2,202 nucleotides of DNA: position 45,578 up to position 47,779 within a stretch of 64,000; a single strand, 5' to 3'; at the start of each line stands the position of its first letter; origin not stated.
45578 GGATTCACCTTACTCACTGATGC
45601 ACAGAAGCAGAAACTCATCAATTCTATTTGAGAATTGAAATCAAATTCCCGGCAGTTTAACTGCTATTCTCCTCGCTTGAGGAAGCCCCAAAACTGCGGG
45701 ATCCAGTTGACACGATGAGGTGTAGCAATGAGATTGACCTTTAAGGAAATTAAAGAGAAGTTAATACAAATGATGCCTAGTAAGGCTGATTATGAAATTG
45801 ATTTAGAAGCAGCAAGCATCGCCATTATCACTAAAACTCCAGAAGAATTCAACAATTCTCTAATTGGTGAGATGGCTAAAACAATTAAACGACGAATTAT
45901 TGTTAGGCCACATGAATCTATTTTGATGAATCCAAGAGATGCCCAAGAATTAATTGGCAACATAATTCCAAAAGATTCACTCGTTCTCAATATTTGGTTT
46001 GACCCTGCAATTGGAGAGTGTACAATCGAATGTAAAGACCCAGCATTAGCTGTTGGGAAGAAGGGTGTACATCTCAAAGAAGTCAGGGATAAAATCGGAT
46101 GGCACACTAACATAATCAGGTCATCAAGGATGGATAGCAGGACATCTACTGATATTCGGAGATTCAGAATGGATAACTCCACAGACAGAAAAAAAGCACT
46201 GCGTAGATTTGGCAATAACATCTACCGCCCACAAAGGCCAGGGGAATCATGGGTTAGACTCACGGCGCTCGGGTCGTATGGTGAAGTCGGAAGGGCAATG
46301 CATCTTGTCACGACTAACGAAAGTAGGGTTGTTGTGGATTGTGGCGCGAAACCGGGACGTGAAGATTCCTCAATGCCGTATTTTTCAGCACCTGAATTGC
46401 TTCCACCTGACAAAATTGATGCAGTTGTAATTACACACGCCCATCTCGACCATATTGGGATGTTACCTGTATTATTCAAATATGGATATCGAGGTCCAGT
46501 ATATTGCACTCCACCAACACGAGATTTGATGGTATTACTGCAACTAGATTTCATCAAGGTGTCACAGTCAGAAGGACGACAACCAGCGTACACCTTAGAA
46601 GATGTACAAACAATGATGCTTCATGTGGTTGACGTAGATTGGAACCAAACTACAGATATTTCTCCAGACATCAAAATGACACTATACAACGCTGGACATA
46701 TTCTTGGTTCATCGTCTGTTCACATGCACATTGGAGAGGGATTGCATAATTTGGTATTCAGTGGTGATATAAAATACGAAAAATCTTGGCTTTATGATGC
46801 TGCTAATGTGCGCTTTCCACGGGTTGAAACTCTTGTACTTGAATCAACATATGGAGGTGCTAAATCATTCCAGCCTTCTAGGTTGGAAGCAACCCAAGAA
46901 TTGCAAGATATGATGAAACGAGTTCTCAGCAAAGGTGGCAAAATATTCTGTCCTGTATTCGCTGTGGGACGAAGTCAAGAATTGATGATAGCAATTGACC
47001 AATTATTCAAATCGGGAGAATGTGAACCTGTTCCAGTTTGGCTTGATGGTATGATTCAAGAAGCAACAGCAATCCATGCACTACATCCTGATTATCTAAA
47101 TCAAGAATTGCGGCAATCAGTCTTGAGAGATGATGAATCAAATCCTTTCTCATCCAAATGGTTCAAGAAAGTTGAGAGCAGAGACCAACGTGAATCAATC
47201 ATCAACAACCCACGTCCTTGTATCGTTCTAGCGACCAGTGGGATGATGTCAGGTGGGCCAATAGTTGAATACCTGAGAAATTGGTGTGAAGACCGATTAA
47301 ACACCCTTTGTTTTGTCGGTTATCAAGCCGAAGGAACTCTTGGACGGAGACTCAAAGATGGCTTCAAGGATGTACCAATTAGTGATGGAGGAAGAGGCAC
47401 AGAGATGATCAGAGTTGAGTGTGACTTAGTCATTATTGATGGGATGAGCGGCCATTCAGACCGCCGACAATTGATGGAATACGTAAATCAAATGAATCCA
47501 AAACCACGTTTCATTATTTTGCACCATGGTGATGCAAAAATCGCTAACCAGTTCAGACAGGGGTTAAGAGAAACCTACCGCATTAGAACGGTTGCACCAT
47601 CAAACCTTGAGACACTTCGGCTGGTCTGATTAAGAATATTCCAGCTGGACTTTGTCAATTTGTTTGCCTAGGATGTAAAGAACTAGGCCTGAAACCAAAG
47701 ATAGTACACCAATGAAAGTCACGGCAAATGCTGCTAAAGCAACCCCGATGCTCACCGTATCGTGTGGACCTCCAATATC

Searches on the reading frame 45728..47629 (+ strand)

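Call 76: search_protein_families(library=pfam, proteins=[window:45728-47629:+], max_evalue=0.00001)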
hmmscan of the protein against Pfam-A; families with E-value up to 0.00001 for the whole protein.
window:45728-47629:+ (633 aa): 6 families
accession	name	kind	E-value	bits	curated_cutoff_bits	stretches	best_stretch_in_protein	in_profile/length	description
PF10996.14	Beta-Casp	-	2.2e-34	119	27.7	1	417-542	2-120/120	Beta-Casp domain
PF07521.17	RMMBL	-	1.4e-14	54.2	21.6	1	561-624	2-63/63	Zn-dependent metallo-hydrolase RNA specificity domain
PF16661.11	Lactamase_B_6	-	2.5e-14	53.5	27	1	193-352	1-166/193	Metallo-beta-lactamase superfamily domain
PF00753.33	Lactamase_B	-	2.6e-14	54.1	22.7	1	191-367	8-162/196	Metallo-beta-lactamase superfamily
PF12706.13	Lactamase_B_2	-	8.6e-13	48.8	27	1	200-377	2-168/200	Beta-lactamase superfamily domain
PF17214.9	KH_TffA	-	3.3e-09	37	22.6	1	4-66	3-68/68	Transcription termination factor FttA, KH domain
